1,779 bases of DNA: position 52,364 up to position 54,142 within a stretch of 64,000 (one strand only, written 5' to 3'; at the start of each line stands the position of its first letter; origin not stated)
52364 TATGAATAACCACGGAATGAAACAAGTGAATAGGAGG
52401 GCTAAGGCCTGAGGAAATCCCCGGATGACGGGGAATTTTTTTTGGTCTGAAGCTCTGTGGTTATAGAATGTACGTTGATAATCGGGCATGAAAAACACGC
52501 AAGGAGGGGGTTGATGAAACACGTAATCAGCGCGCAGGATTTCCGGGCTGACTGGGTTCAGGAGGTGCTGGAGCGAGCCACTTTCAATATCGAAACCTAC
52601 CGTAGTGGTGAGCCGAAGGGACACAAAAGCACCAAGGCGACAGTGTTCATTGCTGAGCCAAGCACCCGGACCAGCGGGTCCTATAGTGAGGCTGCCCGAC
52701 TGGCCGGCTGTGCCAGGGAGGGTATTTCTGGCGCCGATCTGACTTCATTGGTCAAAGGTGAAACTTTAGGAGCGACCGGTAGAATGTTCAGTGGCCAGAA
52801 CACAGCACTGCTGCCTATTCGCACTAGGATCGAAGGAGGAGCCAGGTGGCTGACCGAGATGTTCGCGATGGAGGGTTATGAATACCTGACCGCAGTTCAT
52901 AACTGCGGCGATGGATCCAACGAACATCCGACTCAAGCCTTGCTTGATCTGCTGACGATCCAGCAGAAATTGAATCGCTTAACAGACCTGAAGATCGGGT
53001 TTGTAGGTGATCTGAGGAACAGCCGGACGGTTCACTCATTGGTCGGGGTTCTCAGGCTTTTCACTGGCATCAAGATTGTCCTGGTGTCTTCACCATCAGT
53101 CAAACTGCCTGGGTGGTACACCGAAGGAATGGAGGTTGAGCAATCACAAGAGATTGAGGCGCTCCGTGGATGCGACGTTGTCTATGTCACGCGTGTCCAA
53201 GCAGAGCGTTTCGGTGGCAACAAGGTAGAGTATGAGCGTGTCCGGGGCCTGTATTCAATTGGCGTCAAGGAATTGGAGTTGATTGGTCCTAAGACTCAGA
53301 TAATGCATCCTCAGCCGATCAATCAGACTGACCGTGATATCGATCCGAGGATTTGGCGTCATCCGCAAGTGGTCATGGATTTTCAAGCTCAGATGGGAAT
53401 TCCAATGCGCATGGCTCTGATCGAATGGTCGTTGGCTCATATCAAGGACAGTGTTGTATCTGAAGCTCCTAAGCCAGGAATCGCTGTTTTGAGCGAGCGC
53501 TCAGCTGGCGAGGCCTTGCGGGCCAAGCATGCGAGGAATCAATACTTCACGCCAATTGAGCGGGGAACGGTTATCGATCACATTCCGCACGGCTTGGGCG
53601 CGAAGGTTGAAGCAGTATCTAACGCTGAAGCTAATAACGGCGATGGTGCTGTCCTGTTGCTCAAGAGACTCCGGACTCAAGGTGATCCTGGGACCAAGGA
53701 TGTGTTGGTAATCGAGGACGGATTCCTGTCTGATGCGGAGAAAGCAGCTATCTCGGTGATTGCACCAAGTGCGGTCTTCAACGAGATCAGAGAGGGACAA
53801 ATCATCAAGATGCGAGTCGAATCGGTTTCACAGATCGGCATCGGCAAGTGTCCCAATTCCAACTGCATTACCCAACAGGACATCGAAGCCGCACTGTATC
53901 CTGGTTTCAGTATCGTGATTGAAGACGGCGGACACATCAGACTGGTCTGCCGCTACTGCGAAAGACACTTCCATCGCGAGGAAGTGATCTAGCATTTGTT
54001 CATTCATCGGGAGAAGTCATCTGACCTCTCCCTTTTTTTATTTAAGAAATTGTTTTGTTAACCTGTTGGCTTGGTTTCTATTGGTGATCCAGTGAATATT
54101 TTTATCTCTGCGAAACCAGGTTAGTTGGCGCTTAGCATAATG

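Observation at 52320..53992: Orphan fused PyrB-PyrI aspartate carbamoyltransferase with a leader-peptide/terminator attenuator-like structure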

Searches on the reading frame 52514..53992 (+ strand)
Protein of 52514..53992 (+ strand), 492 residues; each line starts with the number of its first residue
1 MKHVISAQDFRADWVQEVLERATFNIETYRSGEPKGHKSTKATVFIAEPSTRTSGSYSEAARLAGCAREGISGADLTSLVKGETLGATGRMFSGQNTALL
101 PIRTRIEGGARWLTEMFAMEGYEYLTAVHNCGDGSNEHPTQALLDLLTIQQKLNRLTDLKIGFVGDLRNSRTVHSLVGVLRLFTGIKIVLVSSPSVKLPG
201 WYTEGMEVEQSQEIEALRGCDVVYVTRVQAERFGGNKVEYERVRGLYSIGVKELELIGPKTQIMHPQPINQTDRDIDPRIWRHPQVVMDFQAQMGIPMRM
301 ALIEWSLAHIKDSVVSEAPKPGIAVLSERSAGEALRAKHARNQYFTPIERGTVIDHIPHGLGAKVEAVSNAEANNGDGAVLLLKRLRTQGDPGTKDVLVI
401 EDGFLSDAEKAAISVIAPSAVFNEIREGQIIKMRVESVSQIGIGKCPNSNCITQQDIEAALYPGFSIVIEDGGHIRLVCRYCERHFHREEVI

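Call 4: search_protein_families(library=pfam, proteins=[window:52514-53992:+], max_evalue=0.01)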
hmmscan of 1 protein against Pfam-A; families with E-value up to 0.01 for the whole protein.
window:52514-53992:+ (492 aa): 4 families
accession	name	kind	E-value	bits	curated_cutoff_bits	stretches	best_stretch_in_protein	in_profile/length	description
PF02729.26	OTCace_N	-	8.1e-19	68.6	29.9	1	2-151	1-148/148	Aspartate/ornithine carbamoyltransferase, carbamoyl-P binding domain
PF00185.30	OTCace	-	1.8e-14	54.5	29.4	1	158-305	2-156/157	Aspartate/ornithine carbamoyltransferase, Asp/Orn binding domain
PF01948.23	PyrI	-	1.2e-12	48.4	25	1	346-432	4-88/93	Aspartate carbamoyltransferase regulatory chain, allosteric domain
PF02748.20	PyrI_C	-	1e-10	41.7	23.4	1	442-491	4-48/48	Aspartate carbamoyltransferase regulatory chain, metal binding domain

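Call 5: search_protein_families(library=ncbifam, proteins=[window:52514-53992:+], max_evalue=0.01)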
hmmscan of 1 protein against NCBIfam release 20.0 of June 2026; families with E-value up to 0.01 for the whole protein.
window:52514-53992:+ (492 aa): 14 families
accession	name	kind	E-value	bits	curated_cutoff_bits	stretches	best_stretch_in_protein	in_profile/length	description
TIGR00670.1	asp_carb_tr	equivalog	3.1e-62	210.4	236.95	1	2-305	1-301/304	aspartate carbamoyltransferase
NF002032.1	PRK00856.1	equivalog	7.3e-58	196.1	263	1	2-304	1-294/297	aspartate carbamoyltransferase catalytic subunit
NF006046.0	PRK08192.1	equivalog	1.4e-41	142.9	512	1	2-307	7-317/339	aspartate carbamoyltransferase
NF009916.0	PRK13376.1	equivalog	3.1e-41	141.5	800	1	44-491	56-522/525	bifunctional aspartate carbamoyltransferase catalytic subunit/aspartate carbamoyltransferase regulatory subunit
NF008853.0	PRK11891.1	equivalog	1.2e-40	139.5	560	1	46-304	134-395/430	aspartate carbamoyltransferase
NF010387.0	PRK13814.1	equivalog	4e-25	88.3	660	1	41-307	47-303/310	aspartate carbamoyltransferase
TIGR00240.1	ATCase_reg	equivalog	2e-21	76.4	148.55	1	346-491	7-147/150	aspartate carbamoyltransferase regulatory subunit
NF001986.0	PRK00779.1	subfamily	7.9e-14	51.5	306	1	1-308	5-305/307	ornithine carbamoyltransferase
NF002063.0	PRK00893.1-3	equivalog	1.6e-12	47.3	171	1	346-488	5-140/142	aspartate carbamoyltransferase regulatory subunit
TIGR00658.1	orni_carb_tr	equivalog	1.9e-12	47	280.85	1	2-268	1-265/304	ornithine carbamoyltransferase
NF011380.0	PRK14805.1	equivalog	5.7e-07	28.9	421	1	138-230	127-211/302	ornithine carbamoyltransferase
NF003286.0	PRK04284.1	subfamily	2.5e-06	26.9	515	1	49-196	55-191/332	ornithine carbamoyltransferase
TIGR04384.1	putr_carbamoyl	exception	5.9e-05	22.3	500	1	5-170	3-162/330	putrescine carbamoyltransferase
NF009213.0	PRK12562.1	subfamily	0.0026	17.2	559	1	2-192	7-188/334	ornithine carbamoyltransferase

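Call 9: find_homologous_proteins(query=window:52514-53992:+)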
Query window:52514-53992:+ (492 aa): 5865 proteins with E <= 0.001 among 8000 candidates; the best 120 are listed.
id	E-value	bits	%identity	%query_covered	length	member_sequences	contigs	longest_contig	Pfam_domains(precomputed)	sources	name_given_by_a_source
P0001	0.0e+0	1110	100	100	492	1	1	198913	PF01948.24,PF00185.31,PF02748.21,PF02729.27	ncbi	-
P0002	3.2e-219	747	69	100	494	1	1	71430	PF01948.24,PF00185.31,PF02748.21,PF02729.27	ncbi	-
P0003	5.8e-201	686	63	100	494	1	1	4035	PF01948.24,PF00185.31,PF02748.21,PF02729.27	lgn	-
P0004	8.0e-195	666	62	100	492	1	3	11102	PF01948.24,PF00185.31,PF02748.21,PF02729.27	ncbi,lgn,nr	ncbi:aspartate carbamoyltransferase regulatory subunit [Patescibacteria group bacterium]|nr:aspartat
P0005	6.0e-177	607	58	100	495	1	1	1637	PF01948.24,PF00185.31,PF02748.21,PF02729.27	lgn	-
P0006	8.3e-165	567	55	100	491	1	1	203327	PF01948.24,PF00185.31,PF02748.21,PF02729.27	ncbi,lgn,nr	ncbi:MAG: aspartate carbamoyltransferase regulatory subunit [Patescibacteria group bacterium]|nr:asp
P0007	5.8e-136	472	48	100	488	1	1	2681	PF01948.24,PF00185.31,PF02748.21,PF02729.27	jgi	jgi:aspartate carbamoyltransferase catalytic subunit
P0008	6.0e-136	472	48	100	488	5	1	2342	PF01948.24,PF00185.31,PF02748.21,PF02729.27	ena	-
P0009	2.6e-129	450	47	100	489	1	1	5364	PF01948.24,PF00185.31,PF02748.21,PF02729.27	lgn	-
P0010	5.5e-127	443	47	99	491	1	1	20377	PF01948.24,PF00185.31,PF02748.21,PF02729.27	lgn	-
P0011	1.7e-124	434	46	100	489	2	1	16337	PF01948.24,PF00185.31,PF02748.21,PF02729.27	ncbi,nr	ncbi:MAG: aspartate carbamoyltransferase [Candidatus Kerfeldbacteria bacterium]|nr:aspartate carbamo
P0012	1.6e-117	411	46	100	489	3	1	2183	PF01948.24,PF00185.31,PF02748.21,PF02729.27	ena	-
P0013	7.4e-87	310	40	100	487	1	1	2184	PF01948.24,PF00185.31,PF02748.21,PF02729.27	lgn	-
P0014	5.6e-78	281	38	100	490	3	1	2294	PF01948.24,PF00185.31,PF02748.21,PF02729.27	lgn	-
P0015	2.3e-75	272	37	100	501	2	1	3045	PF01948.24,PF00185.31,PF02748.21,PF02729.27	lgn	-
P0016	6.1e-43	165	40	62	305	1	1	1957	PF00185.31,PF02729.27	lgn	-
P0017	8.9e-42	162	38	62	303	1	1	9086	PF00185.31,PF02729.27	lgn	-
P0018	1.7e-41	161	39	62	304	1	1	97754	PF00185.31,PF02729.27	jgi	jgi:aspartate carbamoyltransferase catalytic subunit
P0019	2.0e-41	160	39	63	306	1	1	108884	PF00185.31,PF02729.27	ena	-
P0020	3.0e-41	160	39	62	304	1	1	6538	PF00185.31,PF02729.27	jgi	-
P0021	3.2e-41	160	38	62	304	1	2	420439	PF00185.31,PF02729.27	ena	-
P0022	4.2e-41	159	39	62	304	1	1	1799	PF00185.31,PF02729.27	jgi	jgi:aspartate carbamoyltransferase catalytic subunit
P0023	4.2e-41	159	39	64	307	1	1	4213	PF00185.31,PF02729.27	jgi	jgi:aspartate carbamoyltransferase catalytic subunit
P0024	7.1e-41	159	41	62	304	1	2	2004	PF00185.31,PF02729.27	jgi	jgi:aspartate carbamoyltransferase catalytic subunit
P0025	9.8e-41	158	39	62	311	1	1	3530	PF00185.31,PF02729.27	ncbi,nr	ncbi:MAG: aspartate carbamoyltransferase [archaeon]|nr:aspartate carbamoyltransferase [archaeon]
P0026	1.1e-40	158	38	62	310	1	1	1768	PF00185.31,PF02729.27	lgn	-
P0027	1.7e-40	157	38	63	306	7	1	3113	PF00185.31,PF02729.27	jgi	-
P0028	1.4e-39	154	39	55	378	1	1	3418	PF00185.31,PF02729.27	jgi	-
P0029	1.6e-39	154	37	62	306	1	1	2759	PF00185.31,PF02729.27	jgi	jgi:aspartate carbamoyltransferase catalytic subunit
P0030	2.0e-39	154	38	62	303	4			PF00185.31,PF02729.27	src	-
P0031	3.0e-39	153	37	62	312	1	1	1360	PF00185.31,PF02729.27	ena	-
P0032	3.2e-39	153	36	62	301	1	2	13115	PF00185.31,PF02729.27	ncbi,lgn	-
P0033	6.2e-39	152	36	61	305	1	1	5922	PF00185.31,PF02729.27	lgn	-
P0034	7.0e-39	152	36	62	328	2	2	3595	PF00185.31,PF02729.27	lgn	-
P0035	1.1e-38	151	37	63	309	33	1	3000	PF00185.31,PF02729.27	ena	-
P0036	1.4e-38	151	37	62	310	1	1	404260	PF00185.31,PF02729.27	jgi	-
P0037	3.2e-38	150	30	90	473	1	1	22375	PF01948.24,PF00185.31,PF02748.21,PF02729.27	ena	-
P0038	3.6e-38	150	38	52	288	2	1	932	PF00185.31,PF02729.27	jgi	-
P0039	5.4e-38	149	35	62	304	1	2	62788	PF00185.31,PF02729.27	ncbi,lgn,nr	ncbi:MAG: aspartate carbamoyltransferase [Firmicutes bacterium]|nr:aspartate carbamoyltransferase [B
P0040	8.3e-38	149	37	63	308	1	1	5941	PF00185.31,PF02729.27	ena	-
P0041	1.6e-37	148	35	61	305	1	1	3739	PF00185.31,PF02729.27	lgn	-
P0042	1.9e-37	147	29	99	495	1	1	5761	PF01948.24,PF00185.31,PF02748.21,PF02729.27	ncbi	-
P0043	6.4e-37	146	38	53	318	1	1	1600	PF00185.31,PF02729.27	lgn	-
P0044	7.4e-37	145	29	99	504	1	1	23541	PF01948.24,PF00185.31,PF02748.21,PF02729.27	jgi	jgi:aspartate carbamoyltransferase catalytic subunit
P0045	8.3e-37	145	35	61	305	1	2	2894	PF00185.31,PF02729.27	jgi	-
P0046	9.9e-37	145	39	63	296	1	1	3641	PF00185.31,PF02729.27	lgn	-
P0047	1.1e-36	145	36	62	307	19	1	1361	PF00185.31,PF02729.27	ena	-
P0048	1.3e-36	145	35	61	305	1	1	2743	PF00185.31,PF02729.27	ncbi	-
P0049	1.8e-36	144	29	99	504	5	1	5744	PF01948.24,PF00185.31,PF02748.21,PF02729.27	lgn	-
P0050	1.8e-36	144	36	62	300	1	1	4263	PF00185.31,PF02729.27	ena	-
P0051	2.1e-36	144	36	61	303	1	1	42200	PF00185.31,PF02729.27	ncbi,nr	ncbi:MAG: aspartate carbamoyltransferase [Candidatus Micrarchaeota archaeon]|nr:aspartate carbamoylt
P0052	2.2e-36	144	30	89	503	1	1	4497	PF01948.24,PF00185.31,PF02748.21,PF02729.27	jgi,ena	-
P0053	2.9e-36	143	36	62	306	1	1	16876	PF00185.31,PF02729.27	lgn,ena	-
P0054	3.1e-36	143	35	65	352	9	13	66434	PF00185.31,PF02729.27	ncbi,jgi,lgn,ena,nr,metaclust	ncbi:MAG: aspartate carbamoyltransferase [Acidobacteria bacterium]|nr:MAG: aspartate carbamoyltransf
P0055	3.8e-36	143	41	54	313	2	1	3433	PF00185.31,PF02729.27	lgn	-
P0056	5.5e-36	143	36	62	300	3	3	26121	PF00185.31,PF02729.27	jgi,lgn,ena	-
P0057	6.1e-36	142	38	54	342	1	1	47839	PF00185.31,PF02729.27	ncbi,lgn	-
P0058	7.5e-36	142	29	99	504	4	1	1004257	PF01948.24,PF00185.31,PF02748.21,PF02729.27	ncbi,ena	-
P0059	7.7e-36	142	36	62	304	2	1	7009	PF00185.31,PF02729.27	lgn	-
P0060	8.5e-36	142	35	63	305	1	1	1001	PF00185.31,PF02729.27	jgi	-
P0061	8.7e-36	142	37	61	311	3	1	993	PF00185.31,PF02729.27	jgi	-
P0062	8.8e-36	142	29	99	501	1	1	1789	PF01948.24,PF00185.31,PF02748.21,PF02729.27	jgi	jgi:aspartate carbamoyltransferase catalytic subunit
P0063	9.4e-36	142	35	63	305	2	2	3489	PF00185.31,PF02729.27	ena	-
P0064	9.4e-36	142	36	63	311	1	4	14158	PF00185.31,PF02729.27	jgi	jgi:aspartate carbamoyltransferase catalytic subunit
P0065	1.0e-35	142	30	99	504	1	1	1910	PF01948.24,PF00185.31,PF02748.21,PF02729.27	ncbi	-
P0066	1.2e-35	141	37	60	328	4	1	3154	PF00185.31,PF02729.27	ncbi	ncbi:MAG TPA: aspartate carbamoyltransferase [Chloroflexota bacterium]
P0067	1.2e-35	141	37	52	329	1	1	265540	PF00185.31,PF02729.27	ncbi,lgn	-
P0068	1.2e-35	141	36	62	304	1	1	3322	PF00185.31,PF02729.27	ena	-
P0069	1.2e-35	141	35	62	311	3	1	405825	PF00185.31,PF02729.27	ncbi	-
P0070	1.9e-35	141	36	63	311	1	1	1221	PF00185.31,PF02729.27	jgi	jgi:aspartate carbamoyltransferase catalytic subunit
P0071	2.0e-35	141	36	63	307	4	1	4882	PF00185.31,PF02729.27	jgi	jgi:aspartate carbamoyltransferase catalytic subunit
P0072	2.3e-35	140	37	61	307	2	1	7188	PF00185.31,PF02729.27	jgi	-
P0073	2.3e-35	140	37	62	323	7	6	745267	PF00185.31,PF02729.27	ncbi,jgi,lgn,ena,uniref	ncbi:aspartate carbamoyltransferase [Thermorudis peleae]|uniref:aspartate carbamoyltransferase n=1 T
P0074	2.6e-35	140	37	62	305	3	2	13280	PF00185.31,PF02729.27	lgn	-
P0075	2.6e-35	140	30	99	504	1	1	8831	PF01948.24,PF00185.31,PF02748.21,PF02729.27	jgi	jgi:aspartate carbamoyltransferase catalytic subunit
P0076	2.9e-35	140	35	62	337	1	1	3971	PF00185.31,PF02729.27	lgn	-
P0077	2.9e-35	140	28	98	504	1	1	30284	PF01948.24,PF00185.31,PF02748.21,PF02729.27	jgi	jgi:aspartate carbamoyltransferase catalytic subunit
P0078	3.0e-35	140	35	62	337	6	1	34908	PF00185.31,PF02729.27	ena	-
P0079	3.0e-35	140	38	61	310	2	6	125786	PF00185.31,PF02729.27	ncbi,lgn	-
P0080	3.4e-35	140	29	92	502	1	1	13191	PF01948.24,PF00185.31,PF02748.21,PF02729.27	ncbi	-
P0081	3.9e-35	140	40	53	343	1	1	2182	PF00185.31,PF02729.27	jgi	jgi:aspartate carbamoyltransferase catalytic subunit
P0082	4.1e-35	140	35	63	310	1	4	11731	PF00185.31,PF02729.27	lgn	-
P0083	4.5e-35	140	35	61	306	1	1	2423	PF00185.31,PF02729.27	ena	-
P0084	4.7e-35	139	37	61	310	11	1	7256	PF00185.31,PF02729.27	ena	-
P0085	5.1e-35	139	38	63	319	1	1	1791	PF00185.31,PF02729.27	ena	-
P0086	5.2e-35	139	30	93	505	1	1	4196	PF01948.24,PF00185.31,PF02748.21,PF02729.27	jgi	jgi:aspartate carbamoyltransferase catalytic subunit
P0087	6.6e-35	139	37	62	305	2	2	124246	PF00185.31,PF02729.27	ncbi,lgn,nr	ncbi:aspartate carbamoyltransferase [Ferroacidibacillus organovorans]|nr:aspartate carbamoyltransfer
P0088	8.5e-35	139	30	100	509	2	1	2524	PF01948.24,PF00185.31,PF02748.21,PF02729.27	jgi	-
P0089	8.8e-35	139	38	61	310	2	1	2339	PF00185.31,PF02729.27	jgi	jgi:aspartate carbamoyltransferase catalytic subunit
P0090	9.4e-35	138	37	62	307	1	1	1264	PF00185.31,PF02729.27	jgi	-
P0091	9.9e-35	138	36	62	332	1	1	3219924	PF00185.31,PF02729.27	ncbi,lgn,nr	ncbi:aspartate carbamoyltransferase [Oscillospiraceae bacterium MB08-C2-2]|nr:aspartate carbamoyltra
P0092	1.0e-34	138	34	63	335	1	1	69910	PF00185.31,PF02729.27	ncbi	ncbi:MAG: aspartate carbamoyltransferase [Candidatus Dormiibacterota bacterium]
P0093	1.0e-34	138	38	53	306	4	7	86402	PF00185.31,PF02729.27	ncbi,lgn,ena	-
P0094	1.2e-34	138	38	52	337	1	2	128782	PF00185.31,PF02729.27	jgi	jgi:aspartate carbamoyltransferase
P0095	1.2e-34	138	38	61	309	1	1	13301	PF00185.31,PF02729.27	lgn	-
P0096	1.2e-34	138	36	62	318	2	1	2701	PF00185.31,PF02729.27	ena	-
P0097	1.4e-34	138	35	65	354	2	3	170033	PF00185.31,PF02729.27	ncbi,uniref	ncbi:MAG: aspartate carbamoyltransferase [Cetobacterium sp.]|uniref:aspartate carbamoyltransferase n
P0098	1.4e-34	138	36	62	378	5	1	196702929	PF00185.31,PF02729.27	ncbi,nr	ncbi:putative aspartate carbamoyltransferase [Helianthus annuus]|nr:putative aspartate carbamoyltran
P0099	1.7e-34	138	34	62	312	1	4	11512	PF00185.31,PF02729.27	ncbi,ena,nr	ncbi:MAG: aspartate carbamoyltransferase [Candidatus Dormibacteraeota bacterium]|nr:aspartate carbam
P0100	1.8e-34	138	36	62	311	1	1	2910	PF00185.31,PF02729.27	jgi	jgi:aspartate carbamoyltransferase catalytic subunit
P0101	1.8e-34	138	36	61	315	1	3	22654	PF00185.31,PF02729.27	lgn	-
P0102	1.9e-34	137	33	62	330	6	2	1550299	PF00185.31,PF02729.27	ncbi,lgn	-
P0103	2.4e-34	137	34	62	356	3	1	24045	PF00185.31,PF02748.21,PF02729.27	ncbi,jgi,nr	ncbi:MAG: aspartate carbamoyltransferase [Oscillospiraceae bacterium]|jgi:aspartate carbamoyltransfe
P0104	2.4e-34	137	36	61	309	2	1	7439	PF00185.31,PF02729.27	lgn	-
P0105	2.6e-34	137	37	62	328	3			PF00185.31,PF02729.27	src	-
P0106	2.8e-34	137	36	62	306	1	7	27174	PF00185.31,PF02729.27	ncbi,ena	-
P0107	2.9e-34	137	33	49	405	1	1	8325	PF01948.24,PF00185.31,PF02748.21,PF02729.27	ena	-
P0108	3.6e-34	137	36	60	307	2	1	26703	PF00185.31,PF02729.27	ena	-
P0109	3.7e-34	136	36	62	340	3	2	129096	PF00185.31,PF02729.27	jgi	jgi:aspartate carbamoyltransferase catalytic subunit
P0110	4.1e-34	136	34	61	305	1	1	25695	PF00185.31,PF02729.27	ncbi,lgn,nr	ncbi:MAG: aspartate carbamoyltransferase [Spirochaetes bacterium]|nr:aspartate carbamoyltransferase 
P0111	4.2e-34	136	34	63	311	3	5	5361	PF00185.31,PF02729.27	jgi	jgi:aspartate carbamoyltransferase catalytic subunit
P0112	4.4e-34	136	38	63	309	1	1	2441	PF00185.31,PF02729.27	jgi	jgi:aspartate carbamoyltransferase catalytic subunit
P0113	5.3e-34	136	36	56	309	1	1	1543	PF00185.31,PF02729.27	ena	-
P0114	5.3e-34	136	34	61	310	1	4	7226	PF00185.31,PF02729.27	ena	-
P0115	5.5e-34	136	36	61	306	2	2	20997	PF00185.31,PF02729.27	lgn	-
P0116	5.9e-34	136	34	61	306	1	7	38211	PF00185.31,PF02729.27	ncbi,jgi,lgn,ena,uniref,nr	ncbi:aspartate carbamoyltransferase [Clostridium sp.]|uniref:aspartate carbamoyltransferase n=1 Tax=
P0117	7.2e-34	136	38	53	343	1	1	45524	PF00185.31,PF02729.27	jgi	jgi:aspartate carbamoyltransferase catalytic subunit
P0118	7.7e-34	135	38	53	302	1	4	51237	PF00185.31,PF02729.27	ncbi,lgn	-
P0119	1.0e-33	135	33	62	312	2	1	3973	PF00185.31,PF02729.27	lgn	-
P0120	1.1e-33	135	35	60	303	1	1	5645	PF21377.4,PF00185.31,PF02729.27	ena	-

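Call 10: find_encoding_contigs(protein=P0002, flank=6000, max_places=2)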
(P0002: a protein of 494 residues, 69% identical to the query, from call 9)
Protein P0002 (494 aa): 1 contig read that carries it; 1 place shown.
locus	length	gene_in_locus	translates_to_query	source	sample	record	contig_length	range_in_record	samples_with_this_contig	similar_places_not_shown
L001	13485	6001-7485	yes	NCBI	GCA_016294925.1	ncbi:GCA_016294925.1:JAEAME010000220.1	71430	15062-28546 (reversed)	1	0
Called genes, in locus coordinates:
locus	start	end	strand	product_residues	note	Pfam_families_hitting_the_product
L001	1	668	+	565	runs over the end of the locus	PF02511:Thy1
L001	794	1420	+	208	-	PF00265:TK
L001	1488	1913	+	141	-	-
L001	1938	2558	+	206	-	PF02223:Thymidylate_kin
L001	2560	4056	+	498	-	PF02934:GatB_N, PF02637:GatB_Yqey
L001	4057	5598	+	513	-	PF01564:Spermine_synth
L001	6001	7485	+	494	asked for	PF02729:OTCace_N, PF00185:OTCace, PF01948:PyrI, PF02748:PyrI_C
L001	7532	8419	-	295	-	PF01745:IPT, PF01715:IPPT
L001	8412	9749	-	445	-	PF00919:UPF0004, PF04055:Radical_SAM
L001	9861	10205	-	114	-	-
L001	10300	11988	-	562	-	PF07973:tRNA_SAD, PF00587:tRNA-synt_2b, PF03129:HGTP_anticodon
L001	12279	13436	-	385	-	-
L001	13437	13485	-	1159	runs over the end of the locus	PF02811:PHP, PF07733:DNA_pol3_alpha, PF17657:DNA_pol3_finger, PF14579:HHH_6, PF01336:tRNA_anti-codon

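Call 11: find_encoding_contigs(protein=P0006, flank=6000, max_places=2)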
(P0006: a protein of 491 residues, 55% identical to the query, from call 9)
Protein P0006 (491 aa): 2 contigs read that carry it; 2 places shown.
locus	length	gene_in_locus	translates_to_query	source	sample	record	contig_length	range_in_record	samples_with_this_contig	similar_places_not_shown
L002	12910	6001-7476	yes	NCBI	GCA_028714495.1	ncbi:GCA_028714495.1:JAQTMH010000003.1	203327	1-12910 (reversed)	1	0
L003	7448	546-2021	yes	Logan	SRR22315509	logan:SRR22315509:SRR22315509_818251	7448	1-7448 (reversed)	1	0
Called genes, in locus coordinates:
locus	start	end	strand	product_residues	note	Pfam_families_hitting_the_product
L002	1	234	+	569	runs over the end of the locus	PF02511:Thy1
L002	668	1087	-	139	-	-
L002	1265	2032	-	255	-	-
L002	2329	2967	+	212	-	PF00265:TK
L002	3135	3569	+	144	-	-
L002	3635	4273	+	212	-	PF02223:Thymidylate_kin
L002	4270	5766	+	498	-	PF02934:GatB_N, PF02637:GatB_Yqey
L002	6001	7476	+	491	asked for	PF02729:OTCace_N, PF00185:OTCace, PF01948:PyrI, PF02748:PyrI_C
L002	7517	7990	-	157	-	PF07963:N_methyl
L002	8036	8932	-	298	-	PF01745:IPT (weak), PF01715:IPPT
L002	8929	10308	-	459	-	PF00919:UPF0004, PF04055:Radical_SAM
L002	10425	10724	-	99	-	-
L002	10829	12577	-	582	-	PF07973:tRNA_SAD, PF00587:tRNA-synt_2b, PF03129:HGTP_anticodon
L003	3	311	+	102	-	?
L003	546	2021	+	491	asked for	PF02729:OTCace_N, PF00185:OTCace, PF01948:PyrI, PF02748:PyrI_C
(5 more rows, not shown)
